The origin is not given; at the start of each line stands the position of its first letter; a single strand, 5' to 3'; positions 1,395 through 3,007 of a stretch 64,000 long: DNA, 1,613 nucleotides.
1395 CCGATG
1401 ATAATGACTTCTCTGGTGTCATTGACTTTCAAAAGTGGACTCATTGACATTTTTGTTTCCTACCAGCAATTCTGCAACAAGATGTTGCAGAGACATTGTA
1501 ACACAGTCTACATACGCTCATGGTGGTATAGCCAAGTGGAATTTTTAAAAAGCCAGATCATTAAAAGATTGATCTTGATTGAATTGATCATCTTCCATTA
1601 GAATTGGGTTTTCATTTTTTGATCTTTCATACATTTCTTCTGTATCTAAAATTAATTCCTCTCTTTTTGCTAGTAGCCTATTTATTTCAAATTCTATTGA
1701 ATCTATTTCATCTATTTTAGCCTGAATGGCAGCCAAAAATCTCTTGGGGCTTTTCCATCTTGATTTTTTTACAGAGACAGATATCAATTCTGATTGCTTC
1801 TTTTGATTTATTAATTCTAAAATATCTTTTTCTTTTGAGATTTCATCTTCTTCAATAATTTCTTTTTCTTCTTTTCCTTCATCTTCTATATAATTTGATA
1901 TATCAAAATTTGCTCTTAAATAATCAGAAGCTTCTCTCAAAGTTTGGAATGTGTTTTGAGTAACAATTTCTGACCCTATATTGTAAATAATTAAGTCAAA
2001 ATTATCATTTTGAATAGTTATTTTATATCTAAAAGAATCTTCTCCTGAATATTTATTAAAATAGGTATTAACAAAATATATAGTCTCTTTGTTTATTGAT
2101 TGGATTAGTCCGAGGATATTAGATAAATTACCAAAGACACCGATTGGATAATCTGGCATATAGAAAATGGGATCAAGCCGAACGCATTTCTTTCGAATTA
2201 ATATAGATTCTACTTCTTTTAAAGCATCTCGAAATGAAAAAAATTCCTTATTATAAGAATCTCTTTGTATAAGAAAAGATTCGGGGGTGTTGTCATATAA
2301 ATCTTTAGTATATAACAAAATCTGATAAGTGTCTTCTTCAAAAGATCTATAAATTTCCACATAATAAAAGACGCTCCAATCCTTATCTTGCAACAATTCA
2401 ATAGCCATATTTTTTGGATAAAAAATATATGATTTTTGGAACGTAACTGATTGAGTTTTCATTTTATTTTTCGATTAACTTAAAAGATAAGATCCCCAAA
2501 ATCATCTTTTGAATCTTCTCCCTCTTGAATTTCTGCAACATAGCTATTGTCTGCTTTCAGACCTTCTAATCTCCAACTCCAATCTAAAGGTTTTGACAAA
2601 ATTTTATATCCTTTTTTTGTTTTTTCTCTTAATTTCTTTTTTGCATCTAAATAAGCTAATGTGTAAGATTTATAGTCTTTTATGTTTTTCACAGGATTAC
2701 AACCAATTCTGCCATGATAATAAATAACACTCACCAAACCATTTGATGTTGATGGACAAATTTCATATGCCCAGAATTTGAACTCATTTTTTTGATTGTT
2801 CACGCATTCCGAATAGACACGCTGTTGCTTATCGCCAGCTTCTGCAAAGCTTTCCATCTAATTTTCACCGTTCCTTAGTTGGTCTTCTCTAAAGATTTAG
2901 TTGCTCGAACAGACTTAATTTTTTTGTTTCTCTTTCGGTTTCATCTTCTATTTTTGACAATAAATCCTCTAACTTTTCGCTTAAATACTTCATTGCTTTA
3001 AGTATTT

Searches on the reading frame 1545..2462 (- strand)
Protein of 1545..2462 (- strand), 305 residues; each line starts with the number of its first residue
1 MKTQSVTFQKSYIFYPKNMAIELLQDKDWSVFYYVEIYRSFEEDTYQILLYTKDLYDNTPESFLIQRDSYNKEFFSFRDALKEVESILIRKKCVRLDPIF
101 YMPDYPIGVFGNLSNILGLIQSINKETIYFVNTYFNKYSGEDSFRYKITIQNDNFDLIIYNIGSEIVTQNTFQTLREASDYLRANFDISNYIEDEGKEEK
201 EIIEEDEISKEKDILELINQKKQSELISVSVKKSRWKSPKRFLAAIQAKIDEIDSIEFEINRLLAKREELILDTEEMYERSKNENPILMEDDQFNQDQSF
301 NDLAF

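Call 11: search_protein_families(library=pfam, proteins=[window:1545-2462:-], max_evalue=0.01)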
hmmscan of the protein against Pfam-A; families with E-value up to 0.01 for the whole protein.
window:1545-2462:- (305 aa): 1 family
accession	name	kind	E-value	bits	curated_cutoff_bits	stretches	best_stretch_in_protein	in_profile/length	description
PF23203.1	KIF21A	-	0.0022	18.2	28.5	1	231-283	7-59/161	KIF21A-like domain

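Call 12: search_protein_families(library=phrogs, proteins=[window:1545-2462:-], max_evalue=0.001)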
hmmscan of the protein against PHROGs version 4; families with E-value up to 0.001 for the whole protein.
window:1545-2462:- (305 aa): 0 families

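Call 84: find_encoding_contigs(protein=window:1545-2462:-, flank=10000, max_places=1)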
Protein window:1545-2462:- (305 aa): 10 contigs read that carry it; 1 place shown.
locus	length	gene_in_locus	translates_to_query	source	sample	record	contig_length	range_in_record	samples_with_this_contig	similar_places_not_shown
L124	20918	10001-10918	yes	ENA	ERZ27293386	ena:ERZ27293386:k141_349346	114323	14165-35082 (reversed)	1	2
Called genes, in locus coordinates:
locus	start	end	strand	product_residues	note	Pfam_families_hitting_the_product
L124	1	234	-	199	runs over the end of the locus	-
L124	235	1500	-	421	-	-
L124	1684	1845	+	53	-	-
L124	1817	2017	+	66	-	-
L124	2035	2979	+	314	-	-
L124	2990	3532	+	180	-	-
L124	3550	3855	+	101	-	-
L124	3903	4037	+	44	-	-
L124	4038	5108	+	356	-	PF01555:N6_N4_Mtase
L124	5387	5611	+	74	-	-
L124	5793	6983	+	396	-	PF07282:Cas12f1-like_TNB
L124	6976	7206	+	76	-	-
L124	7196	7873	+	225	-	-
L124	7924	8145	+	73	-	-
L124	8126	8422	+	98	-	-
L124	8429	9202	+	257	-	-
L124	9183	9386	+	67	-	-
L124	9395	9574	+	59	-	-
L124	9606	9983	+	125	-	PF05406:WGR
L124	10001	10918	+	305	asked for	-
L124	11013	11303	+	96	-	-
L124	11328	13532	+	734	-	-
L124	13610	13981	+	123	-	-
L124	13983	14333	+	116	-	-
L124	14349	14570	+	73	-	-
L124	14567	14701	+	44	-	-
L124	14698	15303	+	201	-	-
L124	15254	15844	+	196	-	-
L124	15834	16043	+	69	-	-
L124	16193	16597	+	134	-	-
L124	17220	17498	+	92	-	PF21840:DUF6899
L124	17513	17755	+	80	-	-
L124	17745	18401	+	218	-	-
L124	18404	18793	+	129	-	-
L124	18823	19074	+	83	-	-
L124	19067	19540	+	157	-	PF18907:DUF5662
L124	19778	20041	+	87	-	-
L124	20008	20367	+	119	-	-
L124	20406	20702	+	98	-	-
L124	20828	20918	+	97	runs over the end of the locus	-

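Call 88: search_dna_similar(query=L124:11328-13532:+, collection=phages, mode=protein, max_evalue=0.001, max_rows=10)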
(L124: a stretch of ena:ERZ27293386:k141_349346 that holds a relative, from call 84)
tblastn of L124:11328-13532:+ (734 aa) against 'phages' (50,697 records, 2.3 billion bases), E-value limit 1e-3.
No match.

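Call 89: search_protein_families(library=phrogs, proteins=[L124:11328-13532:+, L124:235-1500:-], max_evalue=0.001)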
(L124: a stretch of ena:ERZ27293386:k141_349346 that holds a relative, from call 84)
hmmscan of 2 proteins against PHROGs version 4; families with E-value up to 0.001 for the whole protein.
L124:11328-13532:+ (734 aa): 0 families

L124:235-1500:- (421 aa): 0 families

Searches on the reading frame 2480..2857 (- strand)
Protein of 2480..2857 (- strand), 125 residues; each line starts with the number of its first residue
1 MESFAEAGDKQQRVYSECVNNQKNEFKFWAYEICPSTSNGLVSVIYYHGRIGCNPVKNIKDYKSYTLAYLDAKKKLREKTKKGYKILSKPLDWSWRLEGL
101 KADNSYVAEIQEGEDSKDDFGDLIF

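Call 64: search_protein_families(library=pfam, alignment_id=A3, max_evalue=0.001)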
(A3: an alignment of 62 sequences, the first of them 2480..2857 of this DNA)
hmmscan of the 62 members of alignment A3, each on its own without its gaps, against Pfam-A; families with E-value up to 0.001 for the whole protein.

A. member 1, window:2480-2857:- (125 aa): 1 family
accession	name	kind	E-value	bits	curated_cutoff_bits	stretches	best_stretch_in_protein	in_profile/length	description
PF05406.20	WGR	-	1.2e-12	48.2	22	1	14-85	3-73/79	WGR domain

B. families by the number of members that match (of 62 scanned): 14 families
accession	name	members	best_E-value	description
PF05063.20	MT-A70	1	1.1e-30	MT-A70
PF01981.21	PTH2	1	5e-27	Peptidyl-tRNA hydrolase PTH2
PF00239.26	Resolvase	1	5.1e-26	Resolvase, N terminal domain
PF20274.4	cREC_REC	1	3.1e-23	Cyclic-phosphate processing Receiver domain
PF01145.31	Band_7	1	3.5e-22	SPFH domain / Band 7 family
PF23023.1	Anti-Pycsar_Apyc1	1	9.5e-21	Anti-Pycsar protein Apyc1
PF01467.32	CTP_transf_like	1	2e-14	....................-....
PF05406.20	WGR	1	1.2e-12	WGR domain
PF00376.29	MerR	1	4.7e-12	MerR family regulatory protein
PF00753.33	Lactamase_B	1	1.3e-10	Metallo-beta-lactamase superfamily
PF13411.12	MerR_1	1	1.5e-10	MerR HTH family regulatory protein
PF12706.13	Lactamase_B_2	1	4e-10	Beta-lactamase superfamily domain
PF12728.13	HTH_17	1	5.2e-09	Helix-turn-helix domain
PF10387.14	DUF2442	1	1.1e-08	Protein of unknown function (DUF2442)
